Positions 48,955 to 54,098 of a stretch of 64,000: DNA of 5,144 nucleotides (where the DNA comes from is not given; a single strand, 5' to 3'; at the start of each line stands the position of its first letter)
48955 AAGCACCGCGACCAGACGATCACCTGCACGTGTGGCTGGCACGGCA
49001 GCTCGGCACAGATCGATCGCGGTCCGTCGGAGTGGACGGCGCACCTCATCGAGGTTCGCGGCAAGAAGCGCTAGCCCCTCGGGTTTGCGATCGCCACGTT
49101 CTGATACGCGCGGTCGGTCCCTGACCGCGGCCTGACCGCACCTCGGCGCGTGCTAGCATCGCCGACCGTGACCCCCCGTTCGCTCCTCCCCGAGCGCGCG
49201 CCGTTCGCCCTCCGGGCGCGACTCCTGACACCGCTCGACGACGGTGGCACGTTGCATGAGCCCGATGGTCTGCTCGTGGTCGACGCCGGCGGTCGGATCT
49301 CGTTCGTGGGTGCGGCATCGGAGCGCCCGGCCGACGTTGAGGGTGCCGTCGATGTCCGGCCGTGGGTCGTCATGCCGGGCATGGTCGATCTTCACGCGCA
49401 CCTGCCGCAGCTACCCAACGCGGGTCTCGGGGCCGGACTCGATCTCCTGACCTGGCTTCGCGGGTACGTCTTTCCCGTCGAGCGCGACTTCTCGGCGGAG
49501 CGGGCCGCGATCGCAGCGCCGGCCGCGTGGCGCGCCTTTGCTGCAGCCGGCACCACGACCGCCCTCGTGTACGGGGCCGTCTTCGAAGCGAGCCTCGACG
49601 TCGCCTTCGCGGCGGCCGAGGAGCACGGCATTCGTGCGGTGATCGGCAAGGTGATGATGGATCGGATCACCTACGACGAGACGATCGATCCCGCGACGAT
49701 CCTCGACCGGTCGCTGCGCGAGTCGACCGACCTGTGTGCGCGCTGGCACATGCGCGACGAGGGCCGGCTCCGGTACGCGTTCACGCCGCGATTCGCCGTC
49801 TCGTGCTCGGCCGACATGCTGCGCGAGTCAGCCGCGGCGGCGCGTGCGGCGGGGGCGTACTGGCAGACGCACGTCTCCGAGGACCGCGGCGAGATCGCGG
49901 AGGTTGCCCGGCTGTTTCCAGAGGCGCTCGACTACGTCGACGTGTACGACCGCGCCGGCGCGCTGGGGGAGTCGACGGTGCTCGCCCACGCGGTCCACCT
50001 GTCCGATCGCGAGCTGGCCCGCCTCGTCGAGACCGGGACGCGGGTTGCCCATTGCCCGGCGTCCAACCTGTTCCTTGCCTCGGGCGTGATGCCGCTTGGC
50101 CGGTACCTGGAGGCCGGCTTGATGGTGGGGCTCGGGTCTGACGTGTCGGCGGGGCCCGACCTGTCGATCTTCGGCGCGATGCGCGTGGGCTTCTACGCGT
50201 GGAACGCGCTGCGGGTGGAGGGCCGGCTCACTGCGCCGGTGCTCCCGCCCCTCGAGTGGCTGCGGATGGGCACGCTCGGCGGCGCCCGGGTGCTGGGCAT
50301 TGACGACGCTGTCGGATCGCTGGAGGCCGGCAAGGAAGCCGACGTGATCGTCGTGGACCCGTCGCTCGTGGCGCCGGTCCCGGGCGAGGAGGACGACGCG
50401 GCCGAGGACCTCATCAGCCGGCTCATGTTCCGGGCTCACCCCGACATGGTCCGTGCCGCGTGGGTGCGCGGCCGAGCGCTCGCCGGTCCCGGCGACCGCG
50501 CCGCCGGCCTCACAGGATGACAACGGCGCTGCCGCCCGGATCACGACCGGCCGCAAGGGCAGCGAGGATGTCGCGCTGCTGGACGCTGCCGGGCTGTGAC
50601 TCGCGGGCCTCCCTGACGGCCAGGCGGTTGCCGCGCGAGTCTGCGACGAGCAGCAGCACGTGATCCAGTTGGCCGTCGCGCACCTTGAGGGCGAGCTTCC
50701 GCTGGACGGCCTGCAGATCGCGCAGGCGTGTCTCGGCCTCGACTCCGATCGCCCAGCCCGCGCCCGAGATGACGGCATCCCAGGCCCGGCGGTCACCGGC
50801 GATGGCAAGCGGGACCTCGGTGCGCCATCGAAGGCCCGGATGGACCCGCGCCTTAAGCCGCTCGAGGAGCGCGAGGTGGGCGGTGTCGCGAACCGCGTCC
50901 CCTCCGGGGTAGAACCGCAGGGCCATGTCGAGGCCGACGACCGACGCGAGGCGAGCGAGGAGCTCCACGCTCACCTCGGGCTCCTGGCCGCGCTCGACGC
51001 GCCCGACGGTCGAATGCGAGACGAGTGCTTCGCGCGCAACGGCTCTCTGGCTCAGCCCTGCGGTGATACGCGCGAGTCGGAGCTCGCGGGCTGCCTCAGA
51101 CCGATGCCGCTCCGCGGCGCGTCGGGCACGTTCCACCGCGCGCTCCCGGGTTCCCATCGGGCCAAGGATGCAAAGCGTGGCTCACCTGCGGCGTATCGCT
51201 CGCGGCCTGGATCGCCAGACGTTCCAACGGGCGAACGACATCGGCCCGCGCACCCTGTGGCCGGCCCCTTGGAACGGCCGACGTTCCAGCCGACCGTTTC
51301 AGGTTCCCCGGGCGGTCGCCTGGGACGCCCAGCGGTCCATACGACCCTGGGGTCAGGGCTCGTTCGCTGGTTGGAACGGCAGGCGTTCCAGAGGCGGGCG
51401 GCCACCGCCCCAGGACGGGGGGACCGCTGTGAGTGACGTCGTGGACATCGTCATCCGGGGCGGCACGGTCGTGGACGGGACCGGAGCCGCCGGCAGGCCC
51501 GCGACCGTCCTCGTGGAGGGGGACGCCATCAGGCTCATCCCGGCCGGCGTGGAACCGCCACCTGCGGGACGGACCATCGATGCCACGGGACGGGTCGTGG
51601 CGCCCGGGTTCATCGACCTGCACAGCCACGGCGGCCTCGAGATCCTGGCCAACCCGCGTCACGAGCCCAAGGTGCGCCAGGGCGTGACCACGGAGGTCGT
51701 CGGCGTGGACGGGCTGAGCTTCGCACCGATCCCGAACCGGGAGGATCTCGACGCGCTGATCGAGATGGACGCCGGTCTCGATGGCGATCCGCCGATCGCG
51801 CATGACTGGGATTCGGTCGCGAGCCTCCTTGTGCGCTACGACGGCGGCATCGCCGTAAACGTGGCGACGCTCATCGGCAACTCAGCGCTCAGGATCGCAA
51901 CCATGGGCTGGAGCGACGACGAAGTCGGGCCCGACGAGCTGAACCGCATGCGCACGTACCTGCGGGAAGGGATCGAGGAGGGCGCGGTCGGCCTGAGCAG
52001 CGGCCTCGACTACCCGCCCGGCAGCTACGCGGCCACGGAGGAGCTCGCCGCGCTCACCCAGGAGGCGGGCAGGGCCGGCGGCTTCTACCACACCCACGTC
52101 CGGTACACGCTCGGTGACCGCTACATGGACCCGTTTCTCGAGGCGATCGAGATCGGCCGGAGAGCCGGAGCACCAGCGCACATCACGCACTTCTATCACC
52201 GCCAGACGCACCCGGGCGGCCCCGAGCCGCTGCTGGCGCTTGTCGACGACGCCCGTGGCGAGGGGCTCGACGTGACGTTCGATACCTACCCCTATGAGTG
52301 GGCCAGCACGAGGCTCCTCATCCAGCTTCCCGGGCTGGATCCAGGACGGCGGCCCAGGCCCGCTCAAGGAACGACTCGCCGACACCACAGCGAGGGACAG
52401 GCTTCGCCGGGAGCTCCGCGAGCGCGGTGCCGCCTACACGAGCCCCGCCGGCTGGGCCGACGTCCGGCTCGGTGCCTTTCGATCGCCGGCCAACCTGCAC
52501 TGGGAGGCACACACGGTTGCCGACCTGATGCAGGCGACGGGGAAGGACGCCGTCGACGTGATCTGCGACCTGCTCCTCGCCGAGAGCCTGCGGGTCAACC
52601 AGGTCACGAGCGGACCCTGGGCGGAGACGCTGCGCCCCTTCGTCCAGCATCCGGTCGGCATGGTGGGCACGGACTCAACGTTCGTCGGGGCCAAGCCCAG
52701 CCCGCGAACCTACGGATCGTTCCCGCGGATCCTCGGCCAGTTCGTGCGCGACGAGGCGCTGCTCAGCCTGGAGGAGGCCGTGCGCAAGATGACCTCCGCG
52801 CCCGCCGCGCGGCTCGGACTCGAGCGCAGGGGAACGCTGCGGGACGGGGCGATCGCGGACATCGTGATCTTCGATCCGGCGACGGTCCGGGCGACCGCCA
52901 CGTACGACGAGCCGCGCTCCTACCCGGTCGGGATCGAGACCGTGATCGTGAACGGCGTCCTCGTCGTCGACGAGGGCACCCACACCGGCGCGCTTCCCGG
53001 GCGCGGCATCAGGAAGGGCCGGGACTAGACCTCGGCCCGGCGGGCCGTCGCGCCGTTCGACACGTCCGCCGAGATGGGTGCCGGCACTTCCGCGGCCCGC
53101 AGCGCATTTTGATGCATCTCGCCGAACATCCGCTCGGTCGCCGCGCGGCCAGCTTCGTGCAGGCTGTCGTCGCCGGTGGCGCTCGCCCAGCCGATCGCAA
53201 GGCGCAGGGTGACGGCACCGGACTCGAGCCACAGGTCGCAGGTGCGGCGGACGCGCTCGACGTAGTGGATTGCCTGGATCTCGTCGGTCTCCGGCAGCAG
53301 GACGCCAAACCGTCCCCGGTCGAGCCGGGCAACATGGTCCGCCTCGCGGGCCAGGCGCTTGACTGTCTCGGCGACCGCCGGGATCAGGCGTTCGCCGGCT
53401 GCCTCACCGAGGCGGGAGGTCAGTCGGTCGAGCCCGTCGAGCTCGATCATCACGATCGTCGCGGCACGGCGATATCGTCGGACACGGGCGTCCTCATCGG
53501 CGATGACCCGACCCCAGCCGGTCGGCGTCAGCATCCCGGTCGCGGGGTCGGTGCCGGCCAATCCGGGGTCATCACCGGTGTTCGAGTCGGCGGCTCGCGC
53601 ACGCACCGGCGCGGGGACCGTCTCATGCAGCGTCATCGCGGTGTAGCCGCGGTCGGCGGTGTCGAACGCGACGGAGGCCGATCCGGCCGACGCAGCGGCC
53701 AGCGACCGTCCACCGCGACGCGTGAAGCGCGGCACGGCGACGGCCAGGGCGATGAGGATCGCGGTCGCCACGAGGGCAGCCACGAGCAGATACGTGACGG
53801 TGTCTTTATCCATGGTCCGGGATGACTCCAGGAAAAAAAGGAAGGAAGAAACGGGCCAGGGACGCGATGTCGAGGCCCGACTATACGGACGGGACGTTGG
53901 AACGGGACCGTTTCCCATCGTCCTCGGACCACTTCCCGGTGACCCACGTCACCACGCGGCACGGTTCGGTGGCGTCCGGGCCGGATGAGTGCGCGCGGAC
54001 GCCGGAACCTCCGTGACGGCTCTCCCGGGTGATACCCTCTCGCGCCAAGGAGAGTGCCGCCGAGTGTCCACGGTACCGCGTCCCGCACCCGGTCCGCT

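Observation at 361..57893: At least ten single-base frame disruptions in conserved genes, probably homopolymer sequencing errors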

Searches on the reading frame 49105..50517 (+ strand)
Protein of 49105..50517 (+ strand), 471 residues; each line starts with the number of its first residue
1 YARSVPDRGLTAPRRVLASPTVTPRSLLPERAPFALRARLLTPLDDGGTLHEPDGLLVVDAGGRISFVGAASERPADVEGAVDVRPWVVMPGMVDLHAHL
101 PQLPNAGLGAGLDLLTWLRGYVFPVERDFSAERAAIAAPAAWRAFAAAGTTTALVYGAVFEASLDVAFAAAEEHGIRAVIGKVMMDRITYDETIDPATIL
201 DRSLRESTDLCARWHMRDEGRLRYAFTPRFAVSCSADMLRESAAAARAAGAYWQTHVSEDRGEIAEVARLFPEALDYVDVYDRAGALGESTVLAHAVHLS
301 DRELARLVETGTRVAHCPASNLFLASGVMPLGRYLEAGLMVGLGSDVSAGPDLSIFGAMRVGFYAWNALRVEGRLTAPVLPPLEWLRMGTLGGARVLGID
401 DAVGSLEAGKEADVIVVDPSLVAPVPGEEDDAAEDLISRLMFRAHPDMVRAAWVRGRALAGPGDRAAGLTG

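Call 57: search_protein_families(library=pfam, proteins=[window:49105-50517:+], max_evalue=0.001)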
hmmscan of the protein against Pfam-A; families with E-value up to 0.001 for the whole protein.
window:49105-50517:+ (471 aa): 2 families
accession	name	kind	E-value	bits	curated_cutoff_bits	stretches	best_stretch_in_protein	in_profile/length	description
PF01979.26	Amidohydro_1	-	4.8e-59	200.8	25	1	88-458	1-344/345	Amidohydrolase family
PF07969.17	Amidohydro_3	-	1.7e-13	51.3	29.7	1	128-457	153-469/472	Amidohydrolase family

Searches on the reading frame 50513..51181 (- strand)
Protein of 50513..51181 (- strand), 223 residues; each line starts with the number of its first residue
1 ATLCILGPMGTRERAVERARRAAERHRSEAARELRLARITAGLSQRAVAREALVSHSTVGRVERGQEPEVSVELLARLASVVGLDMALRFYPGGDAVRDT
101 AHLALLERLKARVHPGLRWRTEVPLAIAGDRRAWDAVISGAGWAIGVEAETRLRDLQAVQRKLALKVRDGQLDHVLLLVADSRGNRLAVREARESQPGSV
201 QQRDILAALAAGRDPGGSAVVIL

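Call 57: search_protein_families(library=pfam, proteins=[window:50513-51181:-], max_evalue=0.001)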
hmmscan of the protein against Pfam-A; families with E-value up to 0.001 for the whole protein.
window:50513-51181:- (223 aa): 2 families
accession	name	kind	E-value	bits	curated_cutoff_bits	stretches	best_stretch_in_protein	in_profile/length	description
PF13560.12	HTH_31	-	2.3e-11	44.3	27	1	31-89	3-61/64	Helix-turn-helix domain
PF01381.28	HTH_3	-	1.2e-09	38.5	23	1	34-86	1-52/55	Helix-turn-helix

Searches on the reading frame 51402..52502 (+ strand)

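Call 10: search_protein_families(library=pfam, proteins=[window:51402-52502:+], max_evalue=0.01)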
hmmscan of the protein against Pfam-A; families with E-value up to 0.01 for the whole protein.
window:51402-52502:+ (367 aa): 1 family
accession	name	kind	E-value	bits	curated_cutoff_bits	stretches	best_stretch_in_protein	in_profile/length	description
PF07969.17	Amidohydro_3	-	4.5e-12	46.6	29.7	1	57-248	1-195/472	Amidohydrolase family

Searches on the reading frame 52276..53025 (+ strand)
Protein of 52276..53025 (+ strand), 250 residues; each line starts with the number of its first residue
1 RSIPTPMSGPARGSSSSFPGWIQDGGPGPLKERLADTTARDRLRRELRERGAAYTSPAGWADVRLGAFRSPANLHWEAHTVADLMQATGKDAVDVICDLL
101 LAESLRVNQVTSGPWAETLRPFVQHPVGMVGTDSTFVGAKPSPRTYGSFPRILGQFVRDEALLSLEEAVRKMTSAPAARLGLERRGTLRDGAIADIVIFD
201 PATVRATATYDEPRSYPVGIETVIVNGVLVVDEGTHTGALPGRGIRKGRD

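Call 10: search_protein_families(library=pfam, proteins=[window:52276-53025:+], max_evalue=0.01)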
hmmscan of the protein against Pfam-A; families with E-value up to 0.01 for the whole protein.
window:52276-53025:+ (250 aa): 2 families
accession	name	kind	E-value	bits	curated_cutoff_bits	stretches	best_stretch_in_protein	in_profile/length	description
PF07969.17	Amidohydro_3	-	7.7e-17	62.3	29.7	1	117-231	357-472/472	Amidohydrolase family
PF01979.26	Amidohydro_1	-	1.1e-07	31.8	25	1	154-230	274-345/345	Amidohydrolase family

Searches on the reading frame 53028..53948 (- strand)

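Call 57: search_protein_families(library=pfam, proteins=[window:53028-53948:-], max_evalue=0.001)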
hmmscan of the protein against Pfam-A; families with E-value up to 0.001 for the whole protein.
window:53028-53948:- (307 aa): 1 family
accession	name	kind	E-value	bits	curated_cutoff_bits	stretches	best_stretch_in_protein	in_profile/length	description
PF00990.26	GGDEF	-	2.7e-13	50.5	23.8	1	133-272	3-149/161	Diguanylate cyclase, GGDEF domain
